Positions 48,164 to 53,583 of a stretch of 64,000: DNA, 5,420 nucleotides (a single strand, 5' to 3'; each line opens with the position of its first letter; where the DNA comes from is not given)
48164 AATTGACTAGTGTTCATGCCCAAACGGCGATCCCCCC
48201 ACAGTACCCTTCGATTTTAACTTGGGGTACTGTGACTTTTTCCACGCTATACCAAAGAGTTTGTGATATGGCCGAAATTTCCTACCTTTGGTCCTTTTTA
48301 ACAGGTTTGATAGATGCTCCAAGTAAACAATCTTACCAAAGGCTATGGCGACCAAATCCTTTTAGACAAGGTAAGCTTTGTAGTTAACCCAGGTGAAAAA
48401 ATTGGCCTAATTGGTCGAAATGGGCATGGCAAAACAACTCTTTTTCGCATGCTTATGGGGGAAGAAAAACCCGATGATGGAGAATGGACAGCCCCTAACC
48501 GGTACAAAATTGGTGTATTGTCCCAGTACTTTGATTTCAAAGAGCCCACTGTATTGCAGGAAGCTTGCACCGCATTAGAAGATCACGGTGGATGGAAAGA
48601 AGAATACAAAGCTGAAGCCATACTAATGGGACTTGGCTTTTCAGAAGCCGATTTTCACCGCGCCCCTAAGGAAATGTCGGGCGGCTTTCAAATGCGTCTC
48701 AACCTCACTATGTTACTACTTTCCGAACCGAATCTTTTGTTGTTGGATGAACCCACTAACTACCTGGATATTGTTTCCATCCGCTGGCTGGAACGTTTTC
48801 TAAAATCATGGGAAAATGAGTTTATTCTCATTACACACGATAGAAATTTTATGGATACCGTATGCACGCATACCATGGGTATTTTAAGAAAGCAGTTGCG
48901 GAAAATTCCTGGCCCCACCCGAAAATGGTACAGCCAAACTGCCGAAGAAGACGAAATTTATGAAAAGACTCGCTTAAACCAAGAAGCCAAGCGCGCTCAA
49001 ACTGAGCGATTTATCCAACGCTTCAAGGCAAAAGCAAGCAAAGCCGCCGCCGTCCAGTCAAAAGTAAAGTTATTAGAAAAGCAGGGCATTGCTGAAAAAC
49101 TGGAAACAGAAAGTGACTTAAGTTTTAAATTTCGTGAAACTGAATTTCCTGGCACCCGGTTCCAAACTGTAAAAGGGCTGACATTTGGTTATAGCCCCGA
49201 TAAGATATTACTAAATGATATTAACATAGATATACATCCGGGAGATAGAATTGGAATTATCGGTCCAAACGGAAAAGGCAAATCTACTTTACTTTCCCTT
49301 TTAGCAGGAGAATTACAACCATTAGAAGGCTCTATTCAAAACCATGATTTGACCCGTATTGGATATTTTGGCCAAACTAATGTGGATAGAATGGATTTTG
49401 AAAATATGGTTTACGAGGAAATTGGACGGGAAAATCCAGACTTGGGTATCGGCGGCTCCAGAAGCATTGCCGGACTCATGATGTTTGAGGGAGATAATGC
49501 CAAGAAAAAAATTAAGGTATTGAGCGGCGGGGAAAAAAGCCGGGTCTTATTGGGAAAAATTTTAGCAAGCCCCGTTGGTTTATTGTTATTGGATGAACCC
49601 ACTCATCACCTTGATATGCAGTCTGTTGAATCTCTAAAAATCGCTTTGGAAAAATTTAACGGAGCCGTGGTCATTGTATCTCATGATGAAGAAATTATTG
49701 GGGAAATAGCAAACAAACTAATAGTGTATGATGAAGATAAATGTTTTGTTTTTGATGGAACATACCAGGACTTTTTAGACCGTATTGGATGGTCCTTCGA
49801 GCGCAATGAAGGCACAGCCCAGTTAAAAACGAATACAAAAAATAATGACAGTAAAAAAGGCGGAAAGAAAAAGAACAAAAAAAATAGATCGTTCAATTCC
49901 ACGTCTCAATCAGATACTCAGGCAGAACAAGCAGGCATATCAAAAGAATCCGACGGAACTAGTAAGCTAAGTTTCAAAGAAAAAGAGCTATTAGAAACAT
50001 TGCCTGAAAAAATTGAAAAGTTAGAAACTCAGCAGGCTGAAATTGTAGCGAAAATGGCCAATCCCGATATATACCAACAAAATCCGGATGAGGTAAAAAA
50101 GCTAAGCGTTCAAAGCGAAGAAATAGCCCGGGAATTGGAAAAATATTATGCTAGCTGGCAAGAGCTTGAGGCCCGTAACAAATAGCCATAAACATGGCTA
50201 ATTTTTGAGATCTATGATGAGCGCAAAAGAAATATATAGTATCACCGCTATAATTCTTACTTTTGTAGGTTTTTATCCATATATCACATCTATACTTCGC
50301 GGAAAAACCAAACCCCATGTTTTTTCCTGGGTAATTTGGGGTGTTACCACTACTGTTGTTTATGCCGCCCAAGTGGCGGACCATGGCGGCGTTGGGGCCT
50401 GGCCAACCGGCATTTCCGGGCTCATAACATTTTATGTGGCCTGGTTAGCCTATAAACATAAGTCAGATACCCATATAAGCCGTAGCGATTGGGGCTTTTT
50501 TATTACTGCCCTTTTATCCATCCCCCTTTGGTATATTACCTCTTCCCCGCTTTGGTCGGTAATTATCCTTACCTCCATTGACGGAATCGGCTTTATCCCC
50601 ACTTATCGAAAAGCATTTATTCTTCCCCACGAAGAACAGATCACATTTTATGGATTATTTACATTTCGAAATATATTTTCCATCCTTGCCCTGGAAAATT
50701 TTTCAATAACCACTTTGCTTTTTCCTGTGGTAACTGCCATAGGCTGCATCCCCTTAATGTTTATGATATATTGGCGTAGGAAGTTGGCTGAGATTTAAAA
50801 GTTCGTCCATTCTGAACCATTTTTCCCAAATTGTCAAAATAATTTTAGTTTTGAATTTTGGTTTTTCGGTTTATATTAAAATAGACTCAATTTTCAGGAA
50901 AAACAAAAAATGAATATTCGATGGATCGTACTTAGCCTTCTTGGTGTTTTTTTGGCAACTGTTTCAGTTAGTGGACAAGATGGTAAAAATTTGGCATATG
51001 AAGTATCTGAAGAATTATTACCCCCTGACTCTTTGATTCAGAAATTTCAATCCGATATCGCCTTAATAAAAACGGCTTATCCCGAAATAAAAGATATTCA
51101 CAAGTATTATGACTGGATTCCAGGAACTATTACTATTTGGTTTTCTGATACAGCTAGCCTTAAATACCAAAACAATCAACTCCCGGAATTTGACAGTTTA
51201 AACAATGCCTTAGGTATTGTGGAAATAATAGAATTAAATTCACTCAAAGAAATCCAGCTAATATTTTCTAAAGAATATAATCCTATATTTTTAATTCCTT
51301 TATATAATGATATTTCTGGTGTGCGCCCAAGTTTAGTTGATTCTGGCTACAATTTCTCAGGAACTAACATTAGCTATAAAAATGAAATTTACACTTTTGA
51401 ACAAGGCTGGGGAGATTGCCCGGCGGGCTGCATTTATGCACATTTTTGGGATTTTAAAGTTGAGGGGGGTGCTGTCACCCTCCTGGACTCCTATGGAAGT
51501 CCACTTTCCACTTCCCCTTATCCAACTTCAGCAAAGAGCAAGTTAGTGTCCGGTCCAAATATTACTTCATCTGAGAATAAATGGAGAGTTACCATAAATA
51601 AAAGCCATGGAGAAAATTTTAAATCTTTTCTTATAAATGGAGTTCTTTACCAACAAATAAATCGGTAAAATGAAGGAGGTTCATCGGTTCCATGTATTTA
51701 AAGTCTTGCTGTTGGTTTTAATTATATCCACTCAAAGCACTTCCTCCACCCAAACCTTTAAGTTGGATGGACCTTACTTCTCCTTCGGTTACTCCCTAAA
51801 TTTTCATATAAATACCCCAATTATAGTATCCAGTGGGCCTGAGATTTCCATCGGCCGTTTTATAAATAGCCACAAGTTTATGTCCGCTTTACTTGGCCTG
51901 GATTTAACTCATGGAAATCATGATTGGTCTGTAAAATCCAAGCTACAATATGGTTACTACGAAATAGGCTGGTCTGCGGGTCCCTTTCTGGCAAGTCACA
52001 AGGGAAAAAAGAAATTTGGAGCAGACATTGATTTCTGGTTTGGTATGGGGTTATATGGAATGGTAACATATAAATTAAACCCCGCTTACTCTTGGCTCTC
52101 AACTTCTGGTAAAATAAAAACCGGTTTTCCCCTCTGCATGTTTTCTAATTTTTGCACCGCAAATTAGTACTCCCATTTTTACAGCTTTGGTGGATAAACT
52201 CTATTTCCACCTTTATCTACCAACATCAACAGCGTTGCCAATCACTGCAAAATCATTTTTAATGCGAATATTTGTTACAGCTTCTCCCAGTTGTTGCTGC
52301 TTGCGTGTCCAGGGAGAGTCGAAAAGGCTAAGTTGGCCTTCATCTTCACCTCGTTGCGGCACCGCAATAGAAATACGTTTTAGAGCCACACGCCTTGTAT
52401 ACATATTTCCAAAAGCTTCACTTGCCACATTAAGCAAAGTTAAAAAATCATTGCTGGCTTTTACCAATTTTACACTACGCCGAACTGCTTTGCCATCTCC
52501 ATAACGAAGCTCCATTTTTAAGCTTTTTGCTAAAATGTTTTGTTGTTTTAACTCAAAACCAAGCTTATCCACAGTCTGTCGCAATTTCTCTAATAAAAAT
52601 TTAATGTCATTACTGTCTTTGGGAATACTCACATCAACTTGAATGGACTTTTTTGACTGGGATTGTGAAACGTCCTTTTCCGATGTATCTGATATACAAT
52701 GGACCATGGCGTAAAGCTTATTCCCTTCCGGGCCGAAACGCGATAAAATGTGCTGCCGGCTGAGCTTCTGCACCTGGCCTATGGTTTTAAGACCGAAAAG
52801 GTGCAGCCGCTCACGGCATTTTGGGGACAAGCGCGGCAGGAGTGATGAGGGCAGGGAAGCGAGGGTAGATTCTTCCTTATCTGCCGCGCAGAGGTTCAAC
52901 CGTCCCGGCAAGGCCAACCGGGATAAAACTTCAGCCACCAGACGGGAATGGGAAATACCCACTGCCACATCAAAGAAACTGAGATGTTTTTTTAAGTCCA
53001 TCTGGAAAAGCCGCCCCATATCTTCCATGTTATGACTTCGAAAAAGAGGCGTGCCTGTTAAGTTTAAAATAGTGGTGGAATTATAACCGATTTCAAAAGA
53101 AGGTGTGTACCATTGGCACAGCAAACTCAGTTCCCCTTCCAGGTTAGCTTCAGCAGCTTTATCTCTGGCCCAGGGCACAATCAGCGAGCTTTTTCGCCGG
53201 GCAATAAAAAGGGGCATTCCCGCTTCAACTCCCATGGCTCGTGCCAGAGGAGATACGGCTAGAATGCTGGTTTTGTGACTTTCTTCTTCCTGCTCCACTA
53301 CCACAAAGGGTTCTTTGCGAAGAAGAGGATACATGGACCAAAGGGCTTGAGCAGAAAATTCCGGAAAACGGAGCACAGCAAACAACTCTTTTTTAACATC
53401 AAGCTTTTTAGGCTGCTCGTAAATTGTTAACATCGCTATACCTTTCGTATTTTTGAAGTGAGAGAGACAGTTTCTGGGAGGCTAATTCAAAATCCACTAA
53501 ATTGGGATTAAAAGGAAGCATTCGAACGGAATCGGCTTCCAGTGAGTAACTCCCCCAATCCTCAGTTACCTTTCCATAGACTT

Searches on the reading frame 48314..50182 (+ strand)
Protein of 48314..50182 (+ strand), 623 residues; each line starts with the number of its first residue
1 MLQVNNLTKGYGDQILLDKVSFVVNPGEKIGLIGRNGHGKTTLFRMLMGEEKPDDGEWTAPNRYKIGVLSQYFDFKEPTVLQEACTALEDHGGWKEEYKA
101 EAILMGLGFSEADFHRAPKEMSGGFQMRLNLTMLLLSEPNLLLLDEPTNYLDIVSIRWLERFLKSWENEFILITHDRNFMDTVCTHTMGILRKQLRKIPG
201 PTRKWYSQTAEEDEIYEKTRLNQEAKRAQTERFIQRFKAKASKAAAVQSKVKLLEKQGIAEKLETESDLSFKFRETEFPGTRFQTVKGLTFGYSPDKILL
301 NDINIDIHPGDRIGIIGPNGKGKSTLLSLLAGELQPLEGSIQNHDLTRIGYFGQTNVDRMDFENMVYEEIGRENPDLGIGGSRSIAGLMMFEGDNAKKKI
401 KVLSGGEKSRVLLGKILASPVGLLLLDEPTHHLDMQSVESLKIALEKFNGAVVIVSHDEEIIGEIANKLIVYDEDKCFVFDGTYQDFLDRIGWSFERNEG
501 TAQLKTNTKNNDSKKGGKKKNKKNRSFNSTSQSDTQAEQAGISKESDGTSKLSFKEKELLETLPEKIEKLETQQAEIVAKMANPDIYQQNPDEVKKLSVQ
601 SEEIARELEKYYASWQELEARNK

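Call 61: search_protein_families(library=pfam, proteins=[window:48314-50182:+], max_evalue=0.0001)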
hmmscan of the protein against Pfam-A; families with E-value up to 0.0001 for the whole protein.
window:48314-50182:+ (623 aa): 8 families
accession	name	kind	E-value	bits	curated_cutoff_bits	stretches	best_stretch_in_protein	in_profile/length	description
PF00005.33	ABC_tran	-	3.1e-49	167.5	25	2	17-149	1-137/137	ABC transporter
PF16326.10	ABC_tran_CTD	-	2.9e-17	63.1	32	1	551-619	1-68/69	ABC transporter C-terminal domain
PF13304.12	AAA_21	-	4.6e-15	56.9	27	0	412-462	247-303/304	AAA domain, putative AbiEii toxin, Type IV TA system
PF12848.13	ABC_tran_Xtn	-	6.6e-15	55.4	25.9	1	192-271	5-83/85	ABC transporter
PF02463.25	SMC_N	-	4.3e-08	33.3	40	0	400-473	134-213/220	RecF/RecN/SMC N terminal domain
PF13555.12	AAA_29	-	1.5e-05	25.1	27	0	304-327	16-39/61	P-loop containing region of AAA domain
PF01926.29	MMR_HSR1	-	4e-05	24.1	21.9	0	29-52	1-23/113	50S ribosome-binding GTPase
PF13401.12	AAA_22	-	4.9e-05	24.1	27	0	315-454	10-120/130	AAA domain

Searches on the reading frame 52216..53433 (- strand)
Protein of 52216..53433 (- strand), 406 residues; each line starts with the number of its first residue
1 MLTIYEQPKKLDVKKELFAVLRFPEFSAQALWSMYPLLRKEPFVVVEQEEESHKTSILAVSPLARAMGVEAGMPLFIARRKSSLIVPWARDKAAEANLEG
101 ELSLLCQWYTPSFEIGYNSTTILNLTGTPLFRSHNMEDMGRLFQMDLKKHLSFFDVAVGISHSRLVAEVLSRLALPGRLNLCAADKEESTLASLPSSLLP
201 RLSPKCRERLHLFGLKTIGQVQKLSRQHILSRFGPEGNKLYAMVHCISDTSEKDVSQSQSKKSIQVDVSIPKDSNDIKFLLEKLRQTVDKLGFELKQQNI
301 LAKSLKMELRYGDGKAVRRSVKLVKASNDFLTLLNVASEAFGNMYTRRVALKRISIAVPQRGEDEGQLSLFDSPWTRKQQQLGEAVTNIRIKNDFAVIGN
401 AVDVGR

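Call 63: search_protein_families(library=pfam, proteins=[window:52216-53433:-], max_evalue=0.0001)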
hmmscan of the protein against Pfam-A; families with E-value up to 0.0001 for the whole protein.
window:52216-53433:- (406 aa): 2 families
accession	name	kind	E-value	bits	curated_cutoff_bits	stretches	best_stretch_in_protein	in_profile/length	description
PF00817.25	IMS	-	1.5e-13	51.4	23.2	1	23-171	3-147/148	impB/mucB/samB family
PF11799.13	IMS_C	-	1.8e-11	44.9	20.7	1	261-369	1-108/109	impB/mucB/samB family C-terminal domain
